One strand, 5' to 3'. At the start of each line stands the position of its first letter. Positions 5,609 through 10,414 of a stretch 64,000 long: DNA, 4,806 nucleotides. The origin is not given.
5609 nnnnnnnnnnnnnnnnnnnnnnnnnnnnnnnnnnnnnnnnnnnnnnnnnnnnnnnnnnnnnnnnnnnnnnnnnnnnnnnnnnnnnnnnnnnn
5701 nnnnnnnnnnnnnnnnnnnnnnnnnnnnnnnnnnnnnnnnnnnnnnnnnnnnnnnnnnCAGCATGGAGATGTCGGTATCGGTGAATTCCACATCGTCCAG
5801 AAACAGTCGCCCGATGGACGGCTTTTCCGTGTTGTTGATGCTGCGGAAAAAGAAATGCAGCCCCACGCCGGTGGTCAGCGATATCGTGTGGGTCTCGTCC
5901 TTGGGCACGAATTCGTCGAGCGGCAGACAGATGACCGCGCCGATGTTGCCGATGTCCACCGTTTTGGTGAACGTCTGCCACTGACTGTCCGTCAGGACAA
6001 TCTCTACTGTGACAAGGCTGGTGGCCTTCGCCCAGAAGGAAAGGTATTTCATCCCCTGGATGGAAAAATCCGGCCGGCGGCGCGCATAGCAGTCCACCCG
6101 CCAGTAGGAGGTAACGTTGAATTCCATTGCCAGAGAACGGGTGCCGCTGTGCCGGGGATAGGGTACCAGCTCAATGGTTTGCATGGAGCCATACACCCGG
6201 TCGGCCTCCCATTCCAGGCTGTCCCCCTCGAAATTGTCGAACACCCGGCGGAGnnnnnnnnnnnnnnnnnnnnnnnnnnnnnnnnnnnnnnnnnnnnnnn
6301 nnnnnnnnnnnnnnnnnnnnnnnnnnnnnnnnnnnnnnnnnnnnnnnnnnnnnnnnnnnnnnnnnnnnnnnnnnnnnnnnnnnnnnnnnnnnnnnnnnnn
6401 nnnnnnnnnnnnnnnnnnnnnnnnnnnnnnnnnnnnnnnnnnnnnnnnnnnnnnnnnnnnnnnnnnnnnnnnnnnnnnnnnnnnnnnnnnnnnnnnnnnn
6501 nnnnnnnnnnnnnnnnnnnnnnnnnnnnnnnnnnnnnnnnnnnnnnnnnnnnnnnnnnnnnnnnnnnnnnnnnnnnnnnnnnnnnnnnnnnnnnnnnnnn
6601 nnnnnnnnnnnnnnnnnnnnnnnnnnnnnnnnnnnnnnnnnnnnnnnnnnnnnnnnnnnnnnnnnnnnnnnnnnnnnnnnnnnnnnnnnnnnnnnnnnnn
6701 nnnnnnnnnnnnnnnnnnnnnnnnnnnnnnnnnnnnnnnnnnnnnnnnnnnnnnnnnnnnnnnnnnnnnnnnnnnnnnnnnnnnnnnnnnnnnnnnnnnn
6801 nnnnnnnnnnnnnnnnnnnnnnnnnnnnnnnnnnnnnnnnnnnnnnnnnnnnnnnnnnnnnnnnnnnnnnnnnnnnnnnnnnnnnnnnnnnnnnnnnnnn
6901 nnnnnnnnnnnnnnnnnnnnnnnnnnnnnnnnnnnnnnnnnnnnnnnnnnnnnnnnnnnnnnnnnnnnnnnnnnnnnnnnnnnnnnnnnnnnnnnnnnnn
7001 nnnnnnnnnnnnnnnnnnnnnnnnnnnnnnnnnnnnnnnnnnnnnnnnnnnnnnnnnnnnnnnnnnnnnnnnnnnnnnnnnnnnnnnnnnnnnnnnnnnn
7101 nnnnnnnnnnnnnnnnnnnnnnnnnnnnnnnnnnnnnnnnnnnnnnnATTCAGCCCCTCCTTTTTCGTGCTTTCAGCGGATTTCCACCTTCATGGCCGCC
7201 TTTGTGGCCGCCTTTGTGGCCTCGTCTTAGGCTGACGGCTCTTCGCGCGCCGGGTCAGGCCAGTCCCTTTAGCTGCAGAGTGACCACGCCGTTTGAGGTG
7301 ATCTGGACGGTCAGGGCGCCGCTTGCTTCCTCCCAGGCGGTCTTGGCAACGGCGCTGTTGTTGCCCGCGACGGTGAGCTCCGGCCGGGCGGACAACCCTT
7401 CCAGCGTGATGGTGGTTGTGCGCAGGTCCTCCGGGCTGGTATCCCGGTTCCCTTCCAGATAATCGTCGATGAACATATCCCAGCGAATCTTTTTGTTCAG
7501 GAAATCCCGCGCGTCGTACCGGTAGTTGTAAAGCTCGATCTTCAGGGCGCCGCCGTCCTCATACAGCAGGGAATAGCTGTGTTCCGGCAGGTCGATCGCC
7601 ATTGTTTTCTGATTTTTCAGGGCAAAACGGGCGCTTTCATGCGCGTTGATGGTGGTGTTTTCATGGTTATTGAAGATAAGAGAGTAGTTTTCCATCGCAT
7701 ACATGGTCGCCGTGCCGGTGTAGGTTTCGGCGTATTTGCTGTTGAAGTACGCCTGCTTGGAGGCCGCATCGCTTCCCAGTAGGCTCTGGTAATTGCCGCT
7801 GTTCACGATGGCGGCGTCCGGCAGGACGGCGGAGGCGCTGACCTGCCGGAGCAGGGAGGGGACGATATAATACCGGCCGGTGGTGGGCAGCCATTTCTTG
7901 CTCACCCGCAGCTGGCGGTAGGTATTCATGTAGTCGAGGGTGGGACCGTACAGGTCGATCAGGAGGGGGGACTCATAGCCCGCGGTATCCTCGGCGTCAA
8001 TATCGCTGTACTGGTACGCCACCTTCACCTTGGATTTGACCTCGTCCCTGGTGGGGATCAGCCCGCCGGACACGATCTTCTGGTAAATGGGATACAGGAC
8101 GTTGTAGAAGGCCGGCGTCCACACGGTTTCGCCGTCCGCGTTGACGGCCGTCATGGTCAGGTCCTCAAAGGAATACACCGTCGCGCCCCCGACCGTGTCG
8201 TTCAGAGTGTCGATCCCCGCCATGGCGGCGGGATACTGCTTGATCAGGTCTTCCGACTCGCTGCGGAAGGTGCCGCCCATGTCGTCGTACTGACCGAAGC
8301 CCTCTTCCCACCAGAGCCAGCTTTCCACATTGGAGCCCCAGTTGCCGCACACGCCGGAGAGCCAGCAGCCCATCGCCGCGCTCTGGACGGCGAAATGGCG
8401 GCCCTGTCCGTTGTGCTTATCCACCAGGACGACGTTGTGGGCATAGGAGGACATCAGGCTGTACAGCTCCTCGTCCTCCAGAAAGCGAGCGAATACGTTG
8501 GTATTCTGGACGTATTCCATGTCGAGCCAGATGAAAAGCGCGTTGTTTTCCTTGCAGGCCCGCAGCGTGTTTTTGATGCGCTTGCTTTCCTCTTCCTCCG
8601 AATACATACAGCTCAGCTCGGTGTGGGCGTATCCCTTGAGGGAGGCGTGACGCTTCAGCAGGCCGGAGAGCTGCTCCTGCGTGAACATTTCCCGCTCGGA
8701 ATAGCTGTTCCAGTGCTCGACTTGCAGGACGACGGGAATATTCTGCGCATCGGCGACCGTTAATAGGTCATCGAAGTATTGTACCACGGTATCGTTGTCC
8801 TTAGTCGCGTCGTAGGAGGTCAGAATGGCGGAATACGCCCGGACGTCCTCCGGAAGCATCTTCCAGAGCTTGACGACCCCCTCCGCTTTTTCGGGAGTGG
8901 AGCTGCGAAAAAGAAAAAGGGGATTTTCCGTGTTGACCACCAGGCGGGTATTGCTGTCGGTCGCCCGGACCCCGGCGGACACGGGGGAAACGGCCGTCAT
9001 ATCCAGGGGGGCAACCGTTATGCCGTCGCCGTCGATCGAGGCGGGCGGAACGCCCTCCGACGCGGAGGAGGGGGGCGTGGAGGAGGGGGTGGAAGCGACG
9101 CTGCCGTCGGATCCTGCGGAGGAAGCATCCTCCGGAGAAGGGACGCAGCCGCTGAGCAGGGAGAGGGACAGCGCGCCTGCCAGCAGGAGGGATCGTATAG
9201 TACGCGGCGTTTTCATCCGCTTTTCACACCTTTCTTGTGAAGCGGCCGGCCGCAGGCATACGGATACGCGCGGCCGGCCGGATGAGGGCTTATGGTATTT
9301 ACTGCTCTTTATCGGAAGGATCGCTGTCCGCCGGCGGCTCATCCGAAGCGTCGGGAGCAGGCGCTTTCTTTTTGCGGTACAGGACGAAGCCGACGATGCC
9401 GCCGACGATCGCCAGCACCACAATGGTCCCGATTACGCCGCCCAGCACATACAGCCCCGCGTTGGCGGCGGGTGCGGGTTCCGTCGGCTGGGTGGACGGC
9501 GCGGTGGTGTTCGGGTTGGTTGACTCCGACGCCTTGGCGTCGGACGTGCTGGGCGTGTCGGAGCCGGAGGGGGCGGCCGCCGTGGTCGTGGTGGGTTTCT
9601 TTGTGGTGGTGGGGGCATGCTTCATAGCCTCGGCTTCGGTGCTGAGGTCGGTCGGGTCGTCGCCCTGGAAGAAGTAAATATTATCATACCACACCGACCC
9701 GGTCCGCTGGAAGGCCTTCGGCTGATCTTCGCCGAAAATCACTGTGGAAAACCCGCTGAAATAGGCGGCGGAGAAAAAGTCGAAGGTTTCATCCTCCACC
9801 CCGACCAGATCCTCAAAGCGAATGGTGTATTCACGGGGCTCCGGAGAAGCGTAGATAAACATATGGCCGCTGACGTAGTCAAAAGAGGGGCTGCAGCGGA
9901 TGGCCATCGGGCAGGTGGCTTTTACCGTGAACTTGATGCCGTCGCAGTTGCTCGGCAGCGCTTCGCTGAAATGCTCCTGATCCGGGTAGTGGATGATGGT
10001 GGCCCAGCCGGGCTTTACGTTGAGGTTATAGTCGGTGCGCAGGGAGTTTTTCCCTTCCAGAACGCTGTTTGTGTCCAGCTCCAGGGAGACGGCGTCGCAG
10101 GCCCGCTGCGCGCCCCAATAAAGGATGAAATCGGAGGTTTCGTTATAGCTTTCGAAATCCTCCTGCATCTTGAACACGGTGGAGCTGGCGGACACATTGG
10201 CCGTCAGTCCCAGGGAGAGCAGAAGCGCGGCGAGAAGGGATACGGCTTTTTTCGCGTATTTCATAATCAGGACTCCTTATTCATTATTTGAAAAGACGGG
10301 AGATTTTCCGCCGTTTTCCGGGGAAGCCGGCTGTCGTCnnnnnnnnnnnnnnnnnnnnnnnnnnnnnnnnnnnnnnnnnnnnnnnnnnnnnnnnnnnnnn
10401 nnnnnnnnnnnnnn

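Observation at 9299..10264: One CBM-like module family recurs in three contexts: membrane-anchored, multi-copy secreted, and fused to a transcription factor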

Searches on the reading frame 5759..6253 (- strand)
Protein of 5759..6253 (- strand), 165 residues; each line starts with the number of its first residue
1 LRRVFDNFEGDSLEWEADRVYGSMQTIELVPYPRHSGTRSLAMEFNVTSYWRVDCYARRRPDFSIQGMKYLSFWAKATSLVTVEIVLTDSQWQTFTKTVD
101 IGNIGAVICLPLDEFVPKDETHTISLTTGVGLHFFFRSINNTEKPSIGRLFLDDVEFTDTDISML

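Call 21: find_homologous_proteins(query=window:5759-6253:-, max_evalue=0.01)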
Query seq(165 aa): 15 candidates shared short words with the query, none scored E <= 0.01.

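Call 22: search_protein_families(library=pfam, proteins=[window:5759-6253:-], max_evalue=10)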
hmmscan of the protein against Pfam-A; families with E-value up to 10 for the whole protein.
seq(165 aa): 0 families

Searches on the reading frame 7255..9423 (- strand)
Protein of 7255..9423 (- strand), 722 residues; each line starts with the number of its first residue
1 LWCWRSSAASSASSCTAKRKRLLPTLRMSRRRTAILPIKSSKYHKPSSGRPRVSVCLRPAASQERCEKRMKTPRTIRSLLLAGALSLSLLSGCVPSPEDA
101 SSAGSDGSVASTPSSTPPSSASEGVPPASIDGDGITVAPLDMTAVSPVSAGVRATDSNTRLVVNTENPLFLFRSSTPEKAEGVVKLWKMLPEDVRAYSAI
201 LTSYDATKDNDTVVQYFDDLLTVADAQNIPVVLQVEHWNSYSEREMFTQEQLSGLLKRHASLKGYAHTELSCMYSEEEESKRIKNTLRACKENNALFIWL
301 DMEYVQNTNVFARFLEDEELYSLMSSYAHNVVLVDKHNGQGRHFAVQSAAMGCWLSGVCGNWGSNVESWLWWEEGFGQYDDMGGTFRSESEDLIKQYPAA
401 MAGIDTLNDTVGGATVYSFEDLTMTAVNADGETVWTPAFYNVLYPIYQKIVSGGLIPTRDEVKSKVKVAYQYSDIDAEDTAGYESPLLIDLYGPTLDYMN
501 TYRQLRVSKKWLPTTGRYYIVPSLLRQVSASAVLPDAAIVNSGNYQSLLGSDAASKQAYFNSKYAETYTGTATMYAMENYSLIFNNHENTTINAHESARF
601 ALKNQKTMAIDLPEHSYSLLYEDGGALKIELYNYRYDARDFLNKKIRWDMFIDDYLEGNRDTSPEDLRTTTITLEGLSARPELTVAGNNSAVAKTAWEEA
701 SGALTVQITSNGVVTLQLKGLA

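Call 12: search_protein_families(library=pfam, proteins=[window:7255-9423:-], max_evalue=0.001)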
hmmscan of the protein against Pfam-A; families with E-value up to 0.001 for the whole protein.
window:7255-9423:- (722 aa): 2 families
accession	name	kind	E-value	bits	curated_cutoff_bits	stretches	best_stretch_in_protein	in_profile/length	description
PF08306.17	Glyco_hydro_98M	-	1.3e-30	107.2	23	1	154-453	2-323/326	Glycosyl hydrolase family 98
PF08307.16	Glyco_hydro_98C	-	1.2e-16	61.4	25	1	509-718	40-267/270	Glycosyl hydrolase family 98 C-terminal domain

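Call 37: search_protein_families(library=ncbifam, proteins=[window:7255-9423:-], max_evalue=0.01)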
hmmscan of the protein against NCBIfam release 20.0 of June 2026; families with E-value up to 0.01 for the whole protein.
window:7255-9423:- (722 aa): 0 families

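Call 70: search_solved_structures(query=window:7255-9213:-, max_evalue=0.001)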
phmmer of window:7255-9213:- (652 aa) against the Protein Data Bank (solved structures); distinct sequences matched with E-value up to 0.001: 20.
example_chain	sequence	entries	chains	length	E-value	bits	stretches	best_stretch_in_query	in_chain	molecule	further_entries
2wmh_A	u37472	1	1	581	1.5e-41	145.9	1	89-646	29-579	FUCOLECTIN-RELATED PROTEIN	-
2wmf_A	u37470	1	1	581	2.3e-41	145.2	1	89-646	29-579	FUCOLECTIN-RELATED PROTEIN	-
2wmg_A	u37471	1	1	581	7e-41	143.6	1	89-647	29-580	FUCOLECTIN-RELATED PROTEIN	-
4d6e_A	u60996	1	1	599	2e-15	59.5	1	116-648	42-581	GLYCOSIDE HYDROLASE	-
4d6d_A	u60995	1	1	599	2.3e-15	59.3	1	116-648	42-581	GLYCOSIDE HYDROLASE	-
2wmi_A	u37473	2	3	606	5.7e-15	58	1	115-647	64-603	FUCOLECTIN-RELATED PROTEIN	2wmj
4d6c_A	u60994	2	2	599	6.6e-15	57.8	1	116-648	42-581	GLYCOSIDE HYDROLASE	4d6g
2wmi_B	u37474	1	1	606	7.5e-15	57.6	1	115-647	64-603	FUCOLECTIN-RELATED PROTEIN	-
4d6f_A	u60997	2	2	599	1.3e-14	56.9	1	115-648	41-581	GLYCOSIDE HYDROLASE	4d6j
4d71_A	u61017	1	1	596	1.4e-14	56.7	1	116-648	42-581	GLYCOSIDE HYDROLASE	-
4d6h_A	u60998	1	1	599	1.5e-14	56.7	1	116-648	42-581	GLYCOSIDE HYDROLASE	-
7q20_A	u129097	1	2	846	3.3e-14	55.5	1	224-572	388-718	Ruminococcus gnavus endogalactosidase GH98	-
2wmk_A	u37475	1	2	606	3.4e-14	55.5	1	115-647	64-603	FUCOLECTIN-RELATED PROTEIN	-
7pmo_D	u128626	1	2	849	3.4e-14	55.5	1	224-572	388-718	Ruminococcus gnavus endogalactosidase GH98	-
7q1w_A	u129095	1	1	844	4.1e-14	55.2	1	225-572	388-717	Ruminococcus gnavus end galactosidase GH98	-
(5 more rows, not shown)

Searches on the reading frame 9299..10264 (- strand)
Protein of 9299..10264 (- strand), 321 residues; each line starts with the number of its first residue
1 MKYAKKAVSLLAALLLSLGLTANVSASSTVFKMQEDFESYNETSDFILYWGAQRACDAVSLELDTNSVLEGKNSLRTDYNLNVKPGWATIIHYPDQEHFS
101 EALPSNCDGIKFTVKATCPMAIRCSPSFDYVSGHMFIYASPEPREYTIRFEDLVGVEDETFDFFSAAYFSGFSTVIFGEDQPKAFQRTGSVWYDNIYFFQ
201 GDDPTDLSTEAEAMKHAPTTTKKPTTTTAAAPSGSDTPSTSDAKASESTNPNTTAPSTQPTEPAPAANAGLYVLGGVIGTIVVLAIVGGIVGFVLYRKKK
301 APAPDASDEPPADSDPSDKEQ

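Call 8: search_protein_families(library=pfam, proteins=[window:9299-10264:-], max_evalue=1)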
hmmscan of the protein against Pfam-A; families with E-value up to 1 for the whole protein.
window:9299-10264:- (321 aa): 6 families
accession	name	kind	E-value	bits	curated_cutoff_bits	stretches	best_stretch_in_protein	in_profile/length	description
PF05283.16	MGC-24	-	0.011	16.5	28.5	1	214-297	52-128/140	Multi-glycosylated core protein 24 (MGC-24), sialomucin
PF14283.11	CD1107-like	-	0.017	15.5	26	1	194-300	47-157/158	Mobile element protein CD1107-like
PF13273.12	DUF4064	-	0.02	15.5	32.1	1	250-300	41-85/102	Protein of unknown function (DUF4064)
PF12669.12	FeoB_associated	-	0.074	13.8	27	1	279-297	1-19/44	FeoB-associated Cys-rich membrane protein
PF11118.13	DUF2627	-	0.12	13.3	22.4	1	273-300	39-66/76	Protein of unknown function (DUF2627)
PF06024.17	Orf78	-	0.23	12.2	29.4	1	241-302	32-93/101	Orf78 (ac78)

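Call 37: search_protein_families(library=ncbifam, proteins=[window:9299-10264:-], max_evalue=0.01)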
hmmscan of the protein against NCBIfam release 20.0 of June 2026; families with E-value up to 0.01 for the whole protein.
window:9299-10264:- (321 aa): 0 families

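Call 65: find_encoding_contigs(protein=window:9299-10264:-, flank=3000, max_places=4)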
Protein window:9299-10264:- (321 aa): 22 contigs read that carry it; 4 places shown.
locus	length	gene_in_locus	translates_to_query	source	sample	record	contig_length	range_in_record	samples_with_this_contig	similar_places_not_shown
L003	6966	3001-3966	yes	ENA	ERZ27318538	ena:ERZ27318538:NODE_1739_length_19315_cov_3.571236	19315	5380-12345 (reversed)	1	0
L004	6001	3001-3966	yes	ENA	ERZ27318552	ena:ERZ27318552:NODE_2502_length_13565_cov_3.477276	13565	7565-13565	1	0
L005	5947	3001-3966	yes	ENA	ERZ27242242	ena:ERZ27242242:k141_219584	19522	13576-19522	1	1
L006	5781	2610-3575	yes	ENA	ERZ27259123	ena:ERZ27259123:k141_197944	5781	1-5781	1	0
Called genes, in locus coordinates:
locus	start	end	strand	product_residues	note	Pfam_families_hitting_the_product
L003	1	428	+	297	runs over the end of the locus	PF00528:BPD_transp_1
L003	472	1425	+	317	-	PF00528:BPD_transp_1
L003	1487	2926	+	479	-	PF01547:SBP_bac_1, PF13416:SBP_bac_8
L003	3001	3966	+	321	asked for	-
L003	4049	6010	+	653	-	PF08306:Glyco_hydro_98M, PF08307:Glyco_hydro_98C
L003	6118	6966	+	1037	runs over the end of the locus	PF00165:HTH_AraC (faint), PF12833:HTH_18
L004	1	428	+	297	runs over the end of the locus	PF00528:BPD_transp_1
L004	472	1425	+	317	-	PF00528:BPD_transp_1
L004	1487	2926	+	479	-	PF01547:SBP_bac_1, PF13416:SBP_bac_8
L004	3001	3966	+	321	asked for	-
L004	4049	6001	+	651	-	?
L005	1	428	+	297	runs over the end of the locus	PF00528:BPD_transp_1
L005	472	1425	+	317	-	PF00528:BPD_transp_1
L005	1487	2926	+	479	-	PF01547:SBP_bac_1, PF13416:SBP_bac_8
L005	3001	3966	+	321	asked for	-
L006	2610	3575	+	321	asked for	-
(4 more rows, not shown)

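Call 84: list_cluster_members(proteins=[window:9299-10264:-, window:25385-27901:-, window:4034-7093:-, window:50539-51906:+, window:52176-52919:+])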
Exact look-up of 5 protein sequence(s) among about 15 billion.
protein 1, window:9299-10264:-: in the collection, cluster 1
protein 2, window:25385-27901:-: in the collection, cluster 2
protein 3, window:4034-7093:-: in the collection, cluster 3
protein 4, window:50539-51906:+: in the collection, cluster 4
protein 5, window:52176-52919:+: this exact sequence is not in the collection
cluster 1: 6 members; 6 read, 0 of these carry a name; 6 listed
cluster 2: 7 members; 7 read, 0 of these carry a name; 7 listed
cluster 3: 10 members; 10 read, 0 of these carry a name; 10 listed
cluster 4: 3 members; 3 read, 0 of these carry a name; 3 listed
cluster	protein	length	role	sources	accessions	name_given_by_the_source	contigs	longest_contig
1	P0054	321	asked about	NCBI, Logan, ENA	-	-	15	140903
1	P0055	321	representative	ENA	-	-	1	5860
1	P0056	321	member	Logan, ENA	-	-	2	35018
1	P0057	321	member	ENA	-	-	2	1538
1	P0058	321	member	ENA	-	-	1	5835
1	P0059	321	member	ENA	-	-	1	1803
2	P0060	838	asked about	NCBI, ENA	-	-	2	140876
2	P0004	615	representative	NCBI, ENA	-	-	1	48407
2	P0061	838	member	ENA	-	-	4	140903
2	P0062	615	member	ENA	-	-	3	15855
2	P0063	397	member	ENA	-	-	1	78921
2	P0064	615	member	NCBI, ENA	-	-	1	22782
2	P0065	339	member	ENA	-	-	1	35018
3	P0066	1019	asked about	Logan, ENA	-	-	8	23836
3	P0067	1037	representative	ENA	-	-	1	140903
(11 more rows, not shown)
